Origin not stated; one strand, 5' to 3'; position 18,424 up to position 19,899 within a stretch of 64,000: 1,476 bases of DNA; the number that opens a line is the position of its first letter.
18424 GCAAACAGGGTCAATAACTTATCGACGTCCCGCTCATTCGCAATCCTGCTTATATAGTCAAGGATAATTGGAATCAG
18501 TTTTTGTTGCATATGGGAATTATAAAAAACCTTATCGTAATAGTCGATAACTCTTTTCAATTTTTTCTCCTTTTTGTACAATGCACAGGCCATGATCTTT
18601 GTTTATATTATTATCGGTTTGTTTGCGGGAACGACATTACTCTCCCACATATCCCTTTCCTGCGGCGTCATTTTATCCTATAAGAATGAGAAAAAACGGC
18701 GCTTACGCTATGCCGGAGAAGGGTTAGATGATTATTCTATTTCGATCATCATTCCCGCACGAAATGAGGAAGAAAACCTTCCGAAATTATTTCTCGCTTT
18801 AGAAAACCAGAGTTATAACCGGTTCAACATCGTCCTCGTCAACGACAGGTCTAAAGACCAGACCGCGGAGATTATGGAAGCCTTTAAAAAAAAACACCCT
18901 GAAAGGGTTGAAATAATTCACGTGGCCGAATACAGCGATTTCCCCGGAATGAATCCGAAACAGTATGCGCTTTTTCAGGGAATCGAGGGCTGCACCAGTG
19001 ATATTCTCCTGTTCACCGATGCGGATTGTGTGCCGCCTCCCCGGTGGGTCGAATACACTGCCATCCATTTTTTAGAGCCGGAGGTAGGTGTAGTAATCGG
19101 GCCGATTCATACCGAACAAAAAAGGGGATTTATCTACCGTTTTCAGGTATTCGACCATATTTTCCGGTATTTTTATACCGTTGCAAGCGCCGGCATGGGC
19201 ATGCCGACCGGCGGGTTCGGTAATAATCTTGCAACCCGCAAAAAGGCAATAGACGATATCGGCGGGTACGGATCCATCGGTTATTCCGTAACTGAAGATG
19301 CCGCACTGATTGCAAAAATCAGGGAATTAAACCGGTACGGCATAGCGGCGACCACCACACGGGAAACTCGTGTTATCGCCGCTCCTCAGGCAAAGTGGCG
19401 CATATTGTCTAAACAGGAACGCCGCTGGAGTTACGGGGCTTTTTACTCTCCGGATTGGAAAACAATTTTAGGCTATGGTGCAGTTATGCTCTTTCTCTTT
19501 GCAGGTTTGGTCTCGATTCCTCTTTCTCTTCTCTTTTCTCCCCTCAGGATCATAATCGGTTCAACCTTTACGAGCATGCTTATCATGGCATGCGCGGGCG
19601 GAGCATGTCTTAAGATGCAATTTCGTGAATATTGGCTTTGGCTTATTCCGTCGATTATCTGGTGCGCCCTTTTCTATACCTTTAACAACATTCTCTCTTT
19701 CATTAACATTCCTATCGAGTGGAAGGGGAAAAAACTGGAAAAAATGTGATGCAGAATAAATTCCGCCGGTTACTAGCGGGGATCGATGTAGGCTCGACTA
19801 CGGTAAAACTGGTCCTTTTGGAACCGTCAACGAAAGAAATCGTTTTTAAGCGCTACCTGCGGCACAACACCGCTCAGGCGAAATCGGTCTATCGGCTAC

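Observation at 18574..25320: Candidate anaerobic plasmalogen-synthase (PlsA/PlsR-like fusion) embedded between two lipid glycosyltransferases in a translationally coupled cluster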

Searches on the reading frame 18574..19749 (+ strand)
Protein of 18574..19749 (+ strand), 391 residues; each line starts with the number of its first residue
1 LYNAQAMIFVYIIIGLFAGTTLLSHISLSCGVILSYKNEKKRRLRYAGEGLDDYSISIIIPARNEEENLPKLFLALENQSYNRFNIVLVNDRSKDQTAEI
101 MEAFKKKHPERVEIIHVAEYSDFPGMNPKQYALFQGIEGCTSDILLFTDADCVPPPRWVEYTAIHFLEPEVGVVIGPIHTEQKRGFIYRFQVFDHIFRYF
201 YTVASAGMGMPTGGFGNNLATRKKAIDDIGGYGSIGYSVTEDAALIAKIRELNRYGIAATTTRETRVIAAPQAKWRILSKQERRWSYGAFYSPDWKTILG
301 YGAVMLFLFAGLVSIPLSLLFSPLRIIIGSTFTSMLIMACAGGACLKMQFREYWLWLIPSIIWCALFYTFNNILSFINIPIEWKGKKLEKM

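Call 3: search_protein_families(library=pfam, proteins=[window:18574-19749:+])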
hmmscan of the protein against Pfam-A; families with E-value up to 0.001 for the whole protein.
window:18574-19749:+ (391 aa): 5 families
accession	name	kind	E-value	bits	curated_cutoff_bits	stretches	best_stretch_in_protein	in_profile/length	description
PF00535.33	Glycos_transf_2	-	7.4e-25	88.3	23.3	1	57-209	1-148/168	Glycosyl transferase family 2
PF13641.12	Glyco_tranf_2_3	-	2.5e-17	64.1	27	1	56-288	3-230/230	Glycosyltransferase like family 2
PF13632.12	Glyco_trans_2_3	-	3.3e-15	56.9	27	1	145-354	2-183/198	Glycosyl transferase family group 2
PF13506.12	Glyco_transf_21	-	1.5e-14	54.3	21.7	1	121-286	10-173/174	Glycosyl transferase family 21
PF10111.15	Glyco_tranf_2_2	-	4e-05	23.7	27.3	1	57-153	1-93/276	Glycosyltransferase like family 2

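Call 5: search_protein_families(library=ncbifam, proteins=[window:18592-19749:+], max_evalue=0.01)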
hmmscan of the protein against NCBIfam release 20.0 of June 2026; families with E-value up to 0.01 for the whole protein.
window:18592-19749:+ (385 aa): 20 families
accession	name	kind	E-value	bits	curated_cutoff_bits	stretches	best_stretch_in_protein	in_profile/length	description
TIGR03469.1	HpnB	hypoth_equivalog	3.6e-19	69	379.25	1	49-372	45-370/386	hopene-associated glycosyltransferase HpnB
TIGR03472.1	HpnI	equivalog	4.7e-19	68.5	310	1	40-282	33-271/373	bacteriohopanetetrol glucosamine biosynthesis glycosyltransferase HpnI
TIGR03937.1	PgaC_IcaA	equivalog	4.9e-19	68.6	422.3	1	15-282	10-269/407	poly-beta-1,6-N-acetyl-D-glucosamine synthase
TIGR03965.1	mycofact_glyco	equivalog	2.6e-15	56.2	280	1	48-243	74-263/467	mycofactocin biosynthesis glycosyltransferase MftF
NF041875.1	EPS_EpsD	equivalog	8.2e-15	55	370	1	50-242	1-188/325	exopolysaccharide biosynthesis glycosyltransferase EpsD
TIGR04283.1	glyco_like_mftF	equivalog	7e-14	51.9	182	1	50-253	1-179/221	TIGR04283 family arsenosugar biosynthesis glycosyltransferase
NF038302.1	EPS_HpsE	equivalog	2.6e-11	43.1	300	1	50-175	3-127/307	hormogonium polysaccharide biosynthesis glycosyltransferase HpsE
NF007482.0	PRK10073.1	equivalog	1.5e-09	37.3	423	1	49-145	7-95/334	glycosyltransferase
NF038299.1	EPS_HpsN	equivalog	2.5e-09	36.6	425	1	49-177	2-124/317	hormogonium polysaccharide biosynthesis glycosyltransferase HpsN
NF047588.1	GlcsyltransPgfSStrep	equivalog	5e-08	32.5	500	1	50-170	3-119/308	glycosyltransferase PgfS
NF010496.0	PRK13915.1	equivalog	7.8e-08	31.8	262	1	47-154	30-136/307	glucosyl-3-phosphoglycerate synthase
NF045692.1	OglycostaseCruG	equivalog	1e-07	31.3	600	1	49-153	42-145/386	2'-O-glycosyltransferase CruG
NF007986.1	PRK10714.1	equivalog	2.2e-07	30.2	529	1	50-153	8-108/316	undecaprenyl-phosphate 4-deoxy-4-formamido-L-arabinose transferase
NF041394.1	GtaseAglG_Halo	equivalog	1.2e-06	28.1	440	1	69-230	24-179/304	glucosyl-dolichyl phosphate glucuronosyltransferase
NF047683.1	TeichurnBiosyTuaG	equivalog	1.6e-06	27.9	400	1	49-113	7-70/252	teichuronic acid biosynthesis protein TuaG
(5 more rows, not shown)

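Call 35: search_solved_structures(query=window:18592-19749:+, max_evalue=0.01)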
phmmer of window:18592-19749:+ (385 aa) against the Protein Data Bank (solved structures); distinct sequences matched with E-value up to 0.01: 15.
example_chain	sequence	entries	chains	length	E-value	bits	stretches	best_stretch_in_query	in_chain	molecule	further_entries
5mlz_A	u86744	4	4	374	2.6e-07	33.1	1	48-154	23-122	Dolichol monophosphate mannose synthase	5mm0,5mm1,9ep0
5hea_A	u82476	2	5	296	3.6e-06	29.3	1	50-154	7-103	Putative glycosyltransferase (GalT1)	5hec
6yv7_A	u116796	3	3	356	1.8e-05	27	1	49-238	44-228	Glycosyl transferase, family 2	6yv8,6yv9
6yv7_B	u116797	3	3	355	1.8e-05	27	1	49-238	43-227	Glycosyl transferase, family 2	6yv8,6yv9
9hwj_A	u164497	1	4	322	3.6e-05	26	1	49-155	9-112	Undecaprenyl-phosphate 4-deoxy-4-formamido-L-arabinose transferase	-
5eke_A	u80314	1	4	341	4.6e-05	25.7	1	49-154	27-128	Uncharacterized glycosyltransferase sll0501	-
5ekp_C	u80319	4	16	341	4.9e-05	25.5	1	49-154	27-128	Uncharacterized glycosyltransferase sll0501 | Glycosyltransferase sll0501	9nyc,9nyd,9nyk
9nye_A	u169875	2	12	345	5.1e-05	25.5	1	49-154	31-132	Glycosyltransferase sll0501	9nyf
9bhc_C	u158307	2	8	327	6.2e-05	25.2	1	49-155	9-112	Undecaprenyl-phosphate 4-deoxy-4-formamido-L-arabinose transferase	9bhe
8vxh_A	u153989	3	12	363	7.2e-05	25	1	49-155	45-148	Undecaprenyl-phosphate 4-deoxy-4-formamido-L-arabinose transferase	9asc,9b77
5tze_C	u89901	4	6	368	9.6e-05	24.6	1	50-146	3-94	Glycosyl transferase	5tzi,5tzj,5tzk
5tz8_A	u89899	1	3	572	0.00014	24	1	50-146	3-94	Glycosyl transferase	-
3l7m_A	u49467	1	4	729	0.0079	18.3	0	50-147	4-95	Teichoic acid biosynthesis protein F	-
3l7j_A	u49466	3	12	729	0.008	18.3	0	50-147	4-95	Teichoic acid biosynthesis protein F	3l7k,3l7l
3l7i_A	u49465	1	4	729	0.008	18.3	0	50-147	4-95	Teichoic acid biosynthesis protein F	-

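Call 38: find_homologous_proteins(query=window:18592-19749:+, max_evalue=0.00001)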
Query window:18592-19749:+ (385 aa): 1358 proteins with E <= 0.00001 among 8000 candidates; the best 120 are listed.
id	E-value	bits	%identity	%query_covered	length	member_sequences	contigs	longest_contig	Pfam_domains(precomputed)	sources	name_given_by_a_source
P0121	3.1e-255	864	99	98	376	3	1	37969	PF13632.13,PF13506.14,PF13641.13,PF00535.33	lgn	-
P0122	3.4e-210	716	79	100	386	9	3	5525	PF13632.13,PF13506.14,PF13641.13,PF00535.33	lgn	-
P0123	5.3e-141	488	59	99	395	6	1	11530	PF13632.13,PF13506.14,PF13641.13,PF00535.33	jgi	jgi:cellulose synthase/poly-beta-1,6-N-acetylglucosamine synthase-like glycosyltransferase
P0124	1.6e-133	463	54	100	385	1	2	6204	PF13632.13,PF13506.14,PF13641.13,PF00535.33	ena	-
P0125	3.2e-113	397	49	98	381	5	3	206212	PF13632.13,PF13506.14,PF13641.13,PF00535.33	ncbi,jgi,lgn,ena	jgi:cellulose synthase/poly-beta-1,6-N-acetylglucosamine synthase-like glycosyltransferase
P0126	2.1e-112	394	52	91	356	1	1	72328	PF13632.13,PF13506.14,PF13641.13,PF00535.33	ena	-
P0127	8.0e-111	389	48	98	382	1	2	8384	PF13632.13,PF13506.14,PF13641.13,PF00535.33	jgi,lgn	jgi:cellulose synthase/poly-beta-1,6-N-acetylglucosamine synthase-like glycosyltransferase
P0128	1.3e-107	378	46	99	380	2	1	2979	PF13632.13,PF10111.15,PF13506.14,PF13641.13,PF00535.33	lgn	-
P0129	4.2e-105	370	47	100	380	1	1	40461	PF13632.13,PF13506.14,PF13641.13,PF00535.33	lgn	-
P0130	5.8e-105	369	45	97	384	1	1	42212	PF13632.13,PF10111.15,PF13506.14,PF13641.13,PF00535.33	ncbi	-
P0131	5.5e-103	363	46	99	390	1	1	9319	PF13632.13,PF10111.15,PF13506.14,PF13641.13,PF00535.33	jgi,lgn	jgi:cellulose synthase/poly-beta-1,6-N-acetylglucosamine synthase-like glycosyltransferase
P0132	1.4e-102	362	45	99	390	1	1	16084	PF13632.13,PF10111.15,PF13506.14,PF13641.13,PF00535.33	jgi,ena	-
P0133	1.9e-101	358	45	99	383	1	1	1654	PF13632.13,PF10111.15,PF13506.14,PF13641.13,PF00535.33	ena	-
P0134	3.4e-101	357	46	99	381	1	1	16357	PF13632.13,PF10111.15,PF13506.14,PF13641.13,PF00535.33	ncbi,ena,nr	ncbi:MAG: glycosyltransferase [Spirochaetales bacterium]|nr:MAG: glycosyltransferase [Spirochaetales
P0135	2.9e-100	354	45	100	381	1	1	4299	PF13632.13,PF10111.15,PF13506.14,PF13641.13,PF00535.33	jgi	-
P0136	1.3e-98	349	47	87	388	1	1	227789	PF13632.13,PF13506.14,PF13641.13,PF00535.33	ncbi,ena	-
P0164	4.5e-87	311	42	99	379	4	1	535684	PF13632.13,PF10111.15,PF13506.14,PF13641.13,PF00535.33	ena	-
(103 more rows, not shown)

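Call 39: find_encoding_contigs(protein=P0125, flank=8000, max_places=2)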
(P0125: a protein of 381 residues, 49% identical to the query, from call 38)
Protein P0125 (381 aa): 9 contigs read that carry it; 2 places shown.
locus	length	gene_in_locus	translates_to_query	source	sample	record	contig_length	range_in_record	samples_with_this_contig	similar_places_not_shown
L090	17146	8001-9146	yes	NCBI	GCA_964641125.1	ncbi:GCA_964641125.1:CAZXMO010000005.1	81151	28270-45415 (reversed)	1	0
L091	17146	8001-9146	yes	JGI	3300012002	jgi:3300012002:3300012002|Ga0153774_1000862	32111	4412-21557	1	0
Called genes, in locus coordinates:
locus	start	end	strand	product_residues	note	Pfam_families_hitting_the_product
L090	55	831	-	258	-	PF00977:His_biosynth, PF01207:Dus (faint), PF02581:TMP-TENI (faint)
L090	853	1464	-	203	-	PF00117:GATase, PF01174:SNO (faint), PF07685:GATase_3 (weak)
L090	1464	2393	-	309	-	-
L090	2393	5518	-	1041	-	PF00133:tRNA-synt_1, PF09334:tRNA-synt_1g (weak), PF08264:Anticodon_1, PF19302:DUF5915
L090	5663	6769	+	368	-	PF01008:IF-2B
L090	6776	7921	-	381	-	PF01590:GAF, PF13185:GAF_2, PF13487:HD_5, PF01966:HD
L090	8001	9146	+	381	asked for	PF13506:Glyco_transf_21, PF00535:Glycos_transf_2, PF13641:Glyco_tranf_2_3, PF13632:Glyco_trans_2_3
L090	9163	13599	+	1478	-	PF01869:BcrAD_BadFG, PF09989:DUF2229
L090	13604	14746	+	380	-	PF06925:MGDG_synth, PF00534:Glycos_transf_1, PF13692:Glyco_trans_1_4 (weak), PF04101:Glyco_tran_28_C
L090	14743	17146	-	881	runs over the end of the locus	PF00133:tRNA-synt_1, PF09334:tRNA-synt_1g, PF13603:tRNA-synt_1_2, PF08264:Anticodon_1, PF10458:Val_tRNA-synt_C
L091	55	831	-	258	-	PF00977:His_biosynth, PF01207:Dus (faint), PF02581:TMP-TENI (faint)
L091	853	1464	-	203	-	PF00117:GATase, PF01174:SNO (faint), PF07685:GATase_3 (weak)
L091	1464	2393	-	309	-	-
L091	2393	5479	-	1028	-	PF00133:tRNA-synt_1, PF09334:tRNA-synt_1g (weak), PF08264:Anticodon_1, PF19302:DUF5915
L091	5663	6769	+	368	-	PF01008:IF-2B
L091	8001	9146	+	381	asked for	PF13506:Glyco_transf_21, PF00535:Glycos_transf_2, PF13641:Glyco_tranf_2_3, PF13632:Glyco_trans_2_3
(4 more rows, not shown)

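Call 40: find_encoding_contigs(protein=P0136, flank=8000, max_places=1)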
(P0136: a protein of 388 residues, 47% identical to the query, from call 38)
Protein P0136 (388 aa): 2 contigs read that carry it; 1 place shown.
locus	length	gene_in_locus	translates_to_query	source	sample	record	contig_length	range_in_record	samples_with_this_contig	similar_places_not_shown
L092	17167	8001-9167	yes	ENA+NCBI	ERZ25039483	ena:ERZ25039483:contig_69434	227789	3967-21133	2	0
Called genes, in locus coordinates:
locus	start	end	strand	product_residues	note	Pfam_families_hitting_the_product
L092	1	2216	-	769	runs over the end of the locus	PF07992:Pyr_redox_2, PF00070:Pyr_redox, PF13738:Pyr_redox_3 (faint), PF02852:Pyr_redox_dim, PF00581:Rhodanese, PF01206:TusA, PF13686:DrsE_2, PF02635:DsrE (weak)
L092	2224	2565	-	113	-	PF07992:Pyr_redox_2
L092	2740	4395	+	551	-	-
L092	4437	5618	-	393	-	PF13439:Glyco_transf_4, PF13579:Glyco_trans_4_4, PF00534:Glycos_transf_1, PF13692:Glyco_trans_1_4, PF13524:Glyco_trans_1_2 (weak)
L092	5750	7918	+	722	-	PF07690:MFS_1, PF02985:HEAT (faint), PF13646:HEAT_2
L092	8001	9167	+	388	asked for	PF13506:Glyco_transf_21, PF00535:Glycos_transf_2, PF13641:Glyco_tranf_2_3, PF13632:Glyco_trans_2_3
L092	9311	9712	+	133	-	PF00133:tRNA-synt_1, PF09334:tRNA-synt_1g (weak)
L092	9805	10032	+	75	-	-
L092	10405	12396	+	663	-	PF00133:tRNA-synt_1, PF09334:tRNA-synt_1g (weak), PF08264:Anticodon_1, PF19302:DUF5915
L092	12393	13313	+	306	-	-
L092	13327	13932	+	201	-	PF00117:GATase, PF01174:SNO (faint), PF07685:GATase_3 (weak)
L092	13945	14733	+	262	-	PF00977:His_biosynth, PF01207:Dus (faint), PF02581:TMP-TENI (faint), PF05690:ThiG (faint)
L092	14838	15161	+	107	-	PF09723:Zn_ribbon_8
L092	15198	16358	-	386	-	PF22025:ThiI_fer, PF02926:THUMP, PF02568:ThiI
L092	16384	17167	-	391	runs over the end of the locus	PF00266:Aminotran_5, PF01212:Beta_elim_lyase (weak)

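Call 41: find_encoding_contigs(protein=P0164, flank=8000, max_places=1)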
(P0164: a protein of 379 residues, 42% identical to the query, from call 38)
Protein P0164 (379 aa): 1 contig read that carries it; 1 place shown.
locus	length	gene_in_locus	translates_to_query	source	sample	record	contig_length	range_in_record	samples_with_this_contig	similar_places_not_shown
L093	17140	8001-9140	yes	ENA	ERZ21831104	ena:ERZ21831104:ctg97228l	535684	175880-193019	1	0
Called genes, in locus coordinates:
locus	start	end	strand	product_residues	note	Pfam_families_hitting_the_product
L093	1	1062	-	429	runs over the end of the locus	PF02776:TPP_enzyme_N, PF00205:TPP_enzyme_M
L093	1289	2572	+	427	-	PF01734:Patatin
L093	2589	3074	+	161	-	PF05145:AbrB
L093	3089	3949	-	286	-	PF13509:S1_2, PF17783:WHD_CvfB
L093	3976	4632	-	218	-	PF00485:PRK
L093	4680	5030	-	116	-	PF07892:DUF1667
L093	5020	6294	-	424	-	PF00070:Pyr_redox (faint), PF00890:FAD_binding_2 (weak), PF01266:DAO (faint), PF03486:HI0933_like (faint), PF07992:Pyr_redox_2, PF12831:FAD_oxidored, PF13738:Pyr_redox_3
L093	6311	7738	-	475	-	PF01266:DAO, PF07992:Pyr_redox_2 (faint), PF13450:NAD_binding_8 (faint), PF13738:Pyr_redox_3 (faint), PF04324:Fer2_BFD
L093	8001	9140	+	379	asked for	PF13506:Glyco_transf_21, PF13641:Glyco_tranf_2_3, PF00535:Glycos_transf_2, PF10111:Glyco_tranf_2_2 (weak), PF13632:Glyco_trans_2_3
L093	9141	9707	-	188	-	PF04309:G3P_antiterm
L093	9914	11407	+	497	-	PF00370:FGGY_N, PF02782:FGGY_C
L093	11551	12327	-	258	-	PF09339:HTH_IclR, PF01022:HTH_5 (weak), PF01614:IclR_C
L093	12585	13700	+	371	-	PF00266:Aminotran_5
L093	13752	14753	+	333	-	PF03480:DctP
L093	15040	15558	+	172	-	PF04290:DctQ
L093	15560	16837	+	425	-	PF06808:DctM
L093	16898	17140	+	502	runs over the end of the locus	PF01946:Thi4 (faint), PF00890:FAD_binding_2 (weak), PF01134:GIDA (weak), PF01266:DAO (faint), PF01494:FAD_binding_3 (faint), PF03486:HI0933_like (faint), PF07992:Pyr_redox_2 (faint), PF12831:FAD_oxidored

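Call 86: search_solved_structures(query=A3, max_evalue=0.001)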
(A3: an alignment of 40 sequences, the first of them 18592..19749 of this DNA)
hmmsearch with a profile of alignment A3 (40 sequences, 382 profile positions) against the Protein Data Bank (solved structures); distinct sequences matched with E-value up to 0.001: 47.
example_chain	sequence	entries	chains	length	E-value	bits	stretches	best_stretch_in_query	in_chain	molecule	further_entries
8vh7_A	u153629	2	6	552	1.1e-15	61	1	39-164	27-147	Heparosan synthase B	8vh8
8viw_A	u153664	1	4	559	1.1e-15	60.9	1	39-164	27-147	Heparosan synthase B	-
6yv7_A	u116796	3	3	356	1.5e-15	60.5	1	37-223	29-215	Glycosyl transferase, family 2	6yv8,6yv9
6yv7_B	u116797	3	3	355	1.7e-15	60.3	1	40-223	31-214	Glycosyl transferase, family 2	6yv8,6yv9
5tze_C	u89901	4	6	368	2.3e-15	59.9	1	48-165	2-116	Glycosyl transferase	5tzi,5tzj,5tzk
5hea_A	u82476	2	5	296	3.9e-15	59.1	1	47-165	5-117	Putative glycosyltransferase (GalT1)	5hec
5tz8_A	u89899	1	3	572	4.3e-15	59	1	48-164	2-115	Glycosyl transferase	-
2z87_A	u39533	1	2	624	6e-15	58.5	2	35-114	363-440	Chondroitin synthase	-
2z86_A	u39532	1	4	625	6e-15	58.5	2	35-114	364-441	Chondroitin synthase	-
9nye_A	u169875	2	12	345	4.4e-14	55.7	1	42-182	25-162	Glycosyltransferase sll0501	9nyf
5ekp_C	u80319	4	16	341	4.5e-14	55.6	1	43-182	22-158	Uncharacterized glycosyltransferase sll0501 | Glycosyltransferase sll0501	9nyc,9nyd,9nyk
5eke_A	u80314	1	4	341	6.9e-14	55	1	43-182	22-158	Uncharacterized glycosyltransferase sll0501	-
5mlz_A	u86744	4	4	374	1.3e-12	50.8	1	45-159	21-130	Dolichol monophosphate mannose synthase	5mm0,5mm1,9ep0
3bcv_A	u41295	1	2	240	2.2e-12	50.1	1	47-166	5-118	Putative glycosyltransferase protein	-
6p61_A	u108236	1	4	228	3.9e-12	49.2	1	41-157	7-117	Glycosyltransferase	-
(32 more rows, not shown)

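Call 87: search_protein_families(library=ncbifam, alignment_id=A3, max_evalue=1e-10)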
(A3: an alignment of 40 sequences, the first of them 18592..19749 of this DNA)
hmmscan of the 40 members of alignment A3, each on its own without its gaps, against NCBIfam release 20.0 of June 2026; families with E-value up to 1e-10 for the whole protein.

A. member 1, window:18592-19749:+ (385 aa): 7 families
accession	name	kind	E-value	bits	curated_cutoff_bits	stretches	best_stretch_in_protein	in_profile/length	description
TIGR03469.1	HpnB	hypoth_equivalog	3.6e-19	69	379.25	1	49-372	45-370/386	hopene-associated glycosyltransferase HpnB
TIGR03472.1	HpnI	equivalog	4.7e-19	68.5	310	1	40-282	33-271/373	bacteriohopanetetrol glucosamine biosynthesis glycosyltransferase HpnI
TIGR03937.1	PgaC_IcaA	equivalog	4.9e-19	68.6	422.3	1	15-282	10-269/407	poly-beta-1,6-N-acetyl-D-glucosamine synthase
TIGR03965.1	mycofact_glyco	equivalog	2.6e-15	56.2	280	1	48-243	74-263/467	mycofactocin biosynthesis glycosyltransferase MftF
NF041875.1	EPS_EpsD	equivalog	8.2e-15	55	370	1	50-242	1-188/325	exopolysaccharide biosynthesis glycosyltransferase EpsD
TIGR04283.1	glyco_like_mftF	equivalog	7e-14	51.9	182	1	50-253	1-179/221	TIGR04283 family arsenosugar biosynthesis glycosyltransferase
NF038302.1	EPS_HpsE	equivalog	2.6e-11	43.1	300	1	50-175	3-127/307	hormogonium polysaccharide biosynthesis glycosyltransferase HpsE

B. families by the number of members that match (of 40 scanned): 15 families
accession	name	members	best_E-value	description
TIGR03472.1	HpnI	40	3.4e-32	bacteriohopanetetrol glucosamine biosynthesis glycosyltransferase HpnI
TIGR03965.1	mycofact_glyco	40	2e-25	mycofactocin biosynthesis glycosyltransferase MftF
TIGR03469.1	HpnB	40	1.6e-23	hopene-associated glycosyltransferase HpnB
NF041875.1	EPS_EpsD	40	1.1e-21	exopolysaccharide biosynthesis glycosyltransferase EpsD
TIGR04283.1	glyco_like_mftF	38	2.9e-20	TIGR04283 family arsenosugar biosynthesis glycosyltransferase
TIGR03937.1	PgaC_IcaA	33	5.7e-23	poly-beta-1,6-N-acetyl-D-glucosamine synthase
NF007482.0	PRK10073.1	19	3.4e-15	glycosyltransferase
NF045692.1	OglycostaseCruG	7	2.3e-14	2'-O-glycosyltransferase CruG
TIGR03111.1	glyc2_xrt_Gpos1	5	2e-16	TIGR03111 family XrtG-associated glycosyltransferase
NF038302.1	EPS_HpsE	4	1.4e-13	hormogonium polysaccharide biosynthesis glycosyltransferase HpsE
NF041394.1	GtaseAglG_Halo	3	1.3e-13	glucosyl-dolichyl phosphate glucuronosyltransferase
TIGR04242.1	nodulat_NodC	3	4.6e-12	chitooligosaccharide synthase NodC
NF007986.1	PRK10714.1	2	2.1e-11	undecaprenyl-phosphate 4-deoxy-4-formamido-L-arabinose transferase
NF038299.1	EPS_HpsN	1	5.1e-11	hormogonium polysaccharide biosynthesis glycosyltransferase HpsN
TIGR03030.1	CelA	1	6.9e-11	UDP-forming cellulose synthase catalytic subunit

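Call 97: predict_structure(alignment_id=A3)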
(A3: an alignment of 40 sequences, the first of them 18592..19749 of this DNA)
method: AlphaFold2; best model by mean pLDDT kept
length: 385 residues; sequences in the alignment: 40
mean_pLDDT: 93.3   pTM: 0.91
mean pLDDT of the five models: 93.3, 93.1, 92.8, 92.5, 92.5
residues with pLDDT >= 90: 327; 70-90: 40; 50-70: 17; < 50: 1
segments of 3 or more residues with pLDDT < 50: none
pLDDT, mean of each block of 10 residues (from residue 1): 97 98 98 95 88 97 98 97 97 98 98 79 93 97 97 97 96 93 96 96 82 96 94 90 93 97 96 92 88 93 97 98 98 98 96 97 92 66 54
secondary structure, 60 per line:
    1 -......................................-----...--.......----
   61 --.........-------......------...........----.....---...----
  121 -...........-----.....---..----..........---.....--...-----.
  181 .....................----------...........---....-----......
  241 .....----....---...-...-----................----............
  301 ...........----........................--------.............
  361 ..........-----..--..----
elements in order: H2-39 E50-56 H63-71 E79-84 H91-101 E106-110 H122-132 E138-142 H152-161 E165-169 E172-174 H180-201 E212-216 H217-222 H226-229 H235-245 E250-253 E261-263 H269-284 H289-311 H316-339 H348-370
